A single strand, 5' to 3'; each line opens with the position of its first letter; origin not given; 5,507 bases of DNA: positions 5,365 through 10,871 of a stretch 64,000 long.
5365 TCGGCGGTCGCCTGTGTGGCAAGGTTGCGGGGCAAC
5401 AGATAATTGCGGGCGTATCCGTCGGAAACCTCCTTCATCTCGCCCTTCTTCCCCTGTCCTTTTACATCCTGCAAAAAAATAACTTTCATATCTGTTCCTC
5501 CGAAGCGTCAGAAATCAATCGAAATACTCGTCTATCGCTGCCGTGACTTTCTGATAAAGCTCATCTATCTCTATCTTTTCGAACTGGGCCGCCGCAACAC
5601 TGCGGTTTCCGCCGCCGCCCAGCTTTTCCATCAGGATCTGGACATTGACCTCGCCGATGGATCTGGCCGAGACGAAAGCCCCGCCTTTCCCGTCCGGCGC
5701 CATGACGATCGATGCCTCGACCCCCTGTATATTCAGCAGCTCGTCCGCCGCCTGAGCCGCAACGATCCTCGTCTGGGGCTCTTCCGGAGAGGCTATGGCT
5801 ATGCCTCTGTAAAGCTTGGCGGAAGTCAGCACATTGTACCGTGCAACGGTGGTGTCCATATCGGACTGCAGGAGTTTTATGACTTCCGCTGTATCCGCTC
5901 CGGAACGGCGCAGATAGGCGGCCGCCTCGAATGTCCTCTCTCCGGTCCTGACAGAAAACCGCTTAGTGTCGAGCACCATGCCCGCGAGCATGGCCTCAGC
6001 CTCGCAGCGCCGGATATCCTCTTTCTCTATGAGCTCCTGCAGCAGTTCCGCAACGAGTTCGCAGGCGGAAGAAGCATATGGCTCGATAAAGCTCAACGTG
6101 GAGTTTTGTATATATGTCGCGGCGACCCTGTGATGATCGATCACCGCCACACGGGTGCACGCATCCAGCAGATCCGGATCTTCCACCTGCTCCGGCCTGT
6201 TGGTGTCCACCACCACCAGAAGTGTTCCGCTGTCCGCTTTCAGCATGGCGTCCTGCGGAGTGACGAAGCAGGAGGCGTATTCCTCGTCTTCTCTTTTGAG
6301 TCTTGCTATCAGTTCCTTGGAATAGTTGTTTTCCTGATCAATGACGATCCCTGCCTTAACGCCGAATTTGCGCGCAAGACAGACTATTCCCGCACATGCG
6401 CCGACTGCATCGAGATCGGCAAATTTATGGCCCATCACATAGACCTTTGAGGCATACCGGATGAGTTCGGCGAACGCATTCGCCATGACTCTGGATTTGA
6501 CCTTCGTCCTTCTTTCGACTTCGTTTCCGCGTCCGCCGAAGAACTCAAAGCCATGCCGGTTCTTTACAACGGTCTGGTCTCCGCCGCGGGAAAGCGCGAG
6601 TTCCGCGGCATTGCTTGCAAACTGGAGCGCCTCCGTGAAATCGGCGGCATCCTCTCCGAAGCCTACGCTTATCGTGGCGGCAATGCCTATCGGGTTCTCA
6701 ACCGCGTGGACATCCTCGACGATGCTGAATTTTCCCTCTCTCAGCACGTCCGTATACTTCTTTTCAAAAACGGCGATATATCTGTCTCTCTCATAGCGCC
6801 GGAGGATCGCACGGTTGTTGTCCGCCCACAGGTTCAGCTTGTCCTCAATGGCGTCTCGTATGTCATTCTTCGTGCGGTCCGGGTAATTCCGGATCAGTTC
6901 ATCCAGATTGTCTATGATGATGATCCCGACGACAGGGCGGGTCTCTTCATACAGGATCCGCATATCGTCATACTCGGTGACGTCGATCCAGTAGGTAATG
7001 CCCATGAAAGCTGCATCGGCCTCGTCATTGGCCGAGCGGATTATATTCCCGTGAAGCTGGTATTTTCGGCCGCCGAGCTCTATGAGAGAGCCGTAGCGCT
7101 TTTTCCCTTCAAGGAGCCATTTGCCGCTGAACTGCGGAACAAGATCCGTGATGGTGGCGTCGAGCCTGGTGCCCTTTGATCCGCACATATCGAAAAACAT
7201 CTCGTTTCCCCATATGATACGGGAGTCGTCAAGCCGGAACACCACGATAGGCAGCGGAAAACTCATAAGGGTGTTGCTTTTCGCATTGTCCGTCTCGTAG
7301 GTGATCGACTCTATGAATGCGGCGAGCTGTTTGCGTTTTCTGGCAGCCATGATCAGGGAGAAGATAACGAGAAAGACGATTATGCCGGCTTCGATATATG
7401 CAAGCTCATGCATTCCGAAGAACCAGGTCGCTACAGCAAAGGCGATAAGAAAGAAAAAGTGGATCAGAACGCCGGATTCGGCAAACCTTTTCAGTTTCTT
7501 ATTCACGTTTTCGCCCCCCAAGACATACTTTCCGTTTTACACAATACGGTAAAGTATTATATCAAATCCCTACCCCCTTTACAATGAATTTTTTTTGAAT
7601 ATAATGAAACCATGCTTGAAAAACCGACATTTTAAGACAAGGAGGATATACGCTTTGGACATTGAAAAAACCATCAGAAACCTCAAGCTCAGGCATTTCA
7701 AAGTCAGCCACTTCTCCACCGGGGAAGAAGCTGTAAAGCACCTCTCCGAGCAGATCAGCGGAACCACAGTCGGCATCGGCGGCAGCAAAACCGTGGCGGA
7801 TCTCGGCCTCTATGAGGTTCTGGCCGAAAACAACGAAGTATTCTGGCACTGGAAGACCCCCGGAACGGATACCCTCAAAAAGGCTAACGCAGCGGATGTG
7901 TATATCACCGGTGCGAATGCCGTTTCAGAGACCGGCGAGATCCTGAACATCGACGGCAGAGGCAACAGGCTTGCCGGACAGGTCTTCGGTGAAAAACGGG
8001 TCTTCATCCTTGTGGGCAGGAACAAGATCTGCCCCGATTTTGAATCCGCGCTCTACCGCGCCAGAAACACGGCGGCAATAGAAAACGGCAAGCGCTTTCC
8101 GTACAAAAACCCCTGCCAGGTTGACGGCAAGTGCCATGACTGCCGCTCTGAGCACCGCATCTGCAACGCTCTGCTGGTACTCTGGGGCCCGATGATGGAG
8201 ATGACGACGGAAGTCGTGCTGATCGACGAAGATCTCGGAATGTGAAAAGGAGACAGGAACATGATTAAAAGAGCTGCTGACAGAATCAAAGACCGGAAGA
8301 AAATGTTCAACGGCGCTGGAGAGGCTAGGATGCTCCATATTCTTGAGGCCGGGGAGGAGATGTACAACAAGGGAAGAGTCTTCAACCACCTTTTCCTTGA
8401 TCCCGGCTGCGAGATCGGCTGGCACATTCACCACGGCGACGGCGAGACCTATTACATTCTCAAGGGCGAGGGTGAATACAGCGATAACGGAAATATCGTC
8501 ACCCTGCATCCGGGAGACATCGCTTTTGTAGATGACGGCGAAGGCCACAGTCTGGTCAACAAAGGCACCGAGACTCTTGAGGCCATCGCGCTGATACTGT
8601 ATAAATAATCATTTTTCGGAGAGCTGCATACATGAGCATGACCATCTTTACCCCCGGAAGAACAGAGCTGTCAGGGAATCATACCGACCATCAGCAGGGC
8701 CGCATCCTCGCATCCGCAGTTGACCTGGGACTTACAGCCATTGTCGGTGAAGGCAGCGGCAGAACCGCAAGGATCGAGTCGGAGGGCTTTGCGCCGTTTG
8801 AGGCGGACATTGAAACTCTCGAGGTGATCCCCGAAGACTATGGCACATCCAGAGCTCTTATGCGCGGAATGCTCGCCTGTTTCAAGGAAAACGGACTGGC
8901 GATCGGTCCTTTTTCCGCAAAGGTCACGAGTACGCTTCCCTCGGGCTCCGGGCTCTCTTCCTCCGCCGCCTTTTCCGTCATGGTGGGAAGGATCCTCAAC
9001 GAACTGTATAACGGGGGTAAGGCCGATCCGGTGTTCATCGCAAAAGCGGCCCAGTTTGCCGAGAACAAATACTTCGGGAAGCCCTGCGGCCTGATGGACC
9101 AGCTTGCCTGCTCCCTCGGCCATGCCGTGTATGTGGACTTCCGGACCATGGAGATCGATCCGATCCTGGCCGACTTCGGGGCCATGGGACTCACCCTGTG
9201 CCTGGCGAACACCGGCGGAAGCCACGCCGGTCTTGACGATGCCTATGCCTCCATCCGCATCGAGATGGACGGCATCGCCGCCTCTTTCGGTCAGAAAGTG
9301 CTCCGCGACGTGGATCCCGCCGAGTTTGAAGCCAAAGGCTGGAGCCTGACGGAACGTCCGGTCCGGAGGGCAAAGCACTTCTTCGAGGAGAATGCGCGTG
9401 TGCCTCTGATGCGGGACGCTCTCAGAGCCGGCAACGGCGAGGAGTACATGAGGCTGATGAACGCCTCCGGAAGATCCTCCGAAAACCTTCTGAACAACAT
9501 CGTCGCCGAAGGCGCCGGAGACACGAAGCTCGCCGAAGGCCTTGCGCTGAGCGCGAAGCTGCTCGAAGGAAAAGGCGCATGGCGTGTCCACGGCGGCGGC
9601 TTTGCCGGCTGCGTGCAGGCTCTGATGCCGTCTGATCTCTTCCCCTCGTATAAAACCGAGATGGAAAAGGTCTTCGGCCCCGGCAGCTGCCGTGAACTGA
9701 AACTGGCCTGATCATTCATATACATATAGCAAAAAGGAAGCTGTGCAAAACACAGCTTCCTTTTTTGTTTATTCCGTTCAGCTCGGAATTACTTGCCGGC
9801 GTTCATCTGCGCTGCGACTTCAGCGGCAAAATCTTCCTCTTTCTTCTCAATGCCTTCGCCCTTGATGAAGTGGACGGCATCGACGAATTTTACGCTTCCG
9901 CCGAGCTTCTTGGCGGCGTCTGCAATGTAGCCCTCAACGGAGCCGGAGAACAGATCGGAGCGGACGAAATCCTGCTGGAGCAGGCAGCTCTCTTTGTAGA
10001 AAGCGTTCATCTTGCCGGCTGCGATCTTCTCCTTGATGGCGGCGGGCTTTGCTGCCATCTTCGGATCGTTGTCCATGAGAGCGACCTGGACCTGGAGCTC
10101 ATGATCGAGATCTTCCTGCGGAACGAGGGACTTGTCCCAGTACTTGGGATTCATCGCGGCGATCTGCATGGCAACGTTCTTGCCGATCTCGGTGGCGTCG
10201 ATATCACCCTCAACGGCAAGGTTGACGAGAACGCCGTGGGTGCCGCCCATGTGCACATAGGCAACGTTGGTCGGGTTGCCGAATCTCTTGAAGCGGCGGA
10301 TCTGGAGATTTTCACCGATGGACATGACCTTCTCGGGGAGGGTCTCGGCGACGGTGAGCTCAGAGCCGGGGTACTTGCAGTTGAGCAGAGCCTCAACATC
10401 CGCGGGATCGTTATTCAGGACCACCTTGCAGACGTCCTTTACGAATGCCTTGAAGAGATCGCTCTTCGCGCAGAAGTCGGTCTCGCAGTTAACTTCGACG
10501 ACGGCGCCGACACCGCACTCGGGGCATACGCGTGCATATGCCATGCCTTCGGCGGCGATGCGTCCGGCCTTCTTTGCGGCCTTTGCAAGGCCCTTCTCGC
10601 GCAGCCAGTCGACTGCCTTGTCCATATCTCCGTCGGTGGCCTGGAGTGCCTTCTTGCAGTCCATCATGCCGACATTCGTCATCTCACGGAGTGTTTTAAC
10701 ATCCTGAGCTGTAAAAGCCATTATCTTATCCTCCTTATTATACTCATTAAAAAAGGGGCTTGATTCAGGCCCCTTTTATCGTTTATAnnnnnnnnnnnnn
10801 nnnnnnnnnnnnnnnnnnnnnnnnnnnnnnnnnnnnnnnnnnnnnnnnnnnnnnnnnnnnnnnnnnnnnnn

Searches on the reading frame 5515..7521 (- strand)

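Call 26: search_protein_families(library=pfam, proteins=[window:5515-7521:-], max_evalue=0.001)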
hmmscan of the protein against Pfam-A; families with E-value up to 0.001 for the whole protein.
window:5515-7521:- (668 aa): 3 families
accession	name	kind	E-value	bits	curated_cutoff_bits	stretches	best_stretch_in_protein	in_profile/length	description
PF24898.2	GGDEF_GdpP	-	1e-24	87.7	30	1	201-322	1-121/126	Cyclic-di-AMP phosphodiesterase GdpP-like, GGDEF domain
PF01368.27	DHH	-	5e-24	85.4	28.1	1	359-515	1-125/125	DHH family, N-terminal domain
PF02272.25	DHHA1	-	1.1e-11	45.5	25.9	1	586-663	16-100/102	DHHA1 domain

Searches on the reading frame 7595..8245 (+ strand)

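Call 11: search_protein_families(library=pfam, proteins=[window:7595-8245:+], max_evalue=0.001)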
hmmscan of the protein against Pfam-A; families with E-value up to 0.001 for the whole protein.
window:7595-8245:+ (216 aa): 1 family
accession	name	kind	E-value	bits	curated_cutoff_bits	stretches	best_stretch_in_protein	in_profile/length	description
PF02589.21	LUD_dom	-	1.7e-33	116.4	22.6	1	23-196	1-174/189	LUD domain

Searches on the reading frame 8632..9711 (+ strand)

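Call 11: search_protein_families(library=pfam, proteins=[window:8632-9711:+], max_evalue=0.001)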
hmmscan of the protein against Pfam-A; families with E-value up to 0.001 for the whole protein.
window:8632-9711:+ (359 aa): 2 families
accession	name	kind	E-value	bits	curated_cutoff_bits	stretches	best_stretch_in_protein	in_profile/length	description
PF00288.32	GHMP_kinases_N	-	3.5e-16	59.6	22.3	1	80-163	6-86/87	GHMP kinases N terminal domain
PF10509.15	GalKase_gal_bdg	-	2.8e-10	40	23.1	1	4-39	13-48/49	Galactokinase galactose-binding signature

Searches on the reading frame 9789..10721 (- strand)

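Call 11: search_protein_families(library=pfam, proteins=[window:9789-10721:-], max_evalue=0.001)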
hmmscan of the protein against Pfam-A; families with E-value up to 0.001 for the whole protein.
window:9789-10721:- (310 aa): 3 families
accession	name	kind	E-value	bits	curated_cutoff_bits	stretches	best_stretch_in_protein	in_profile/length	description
PF00889.24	EF_TS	-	1.2e-54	185.5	27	1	72-279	1-200/204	Elongation factor TS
PF25025.1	EF-Ts_N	-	3.3e-06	27.4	33.2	1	7-43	16-53/60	Elongation factor Ts, mitochondrial, N-terminal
PF22562.2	UBA_7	-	0.00047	20.4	27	0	21-42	17-39/48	UBA-like domain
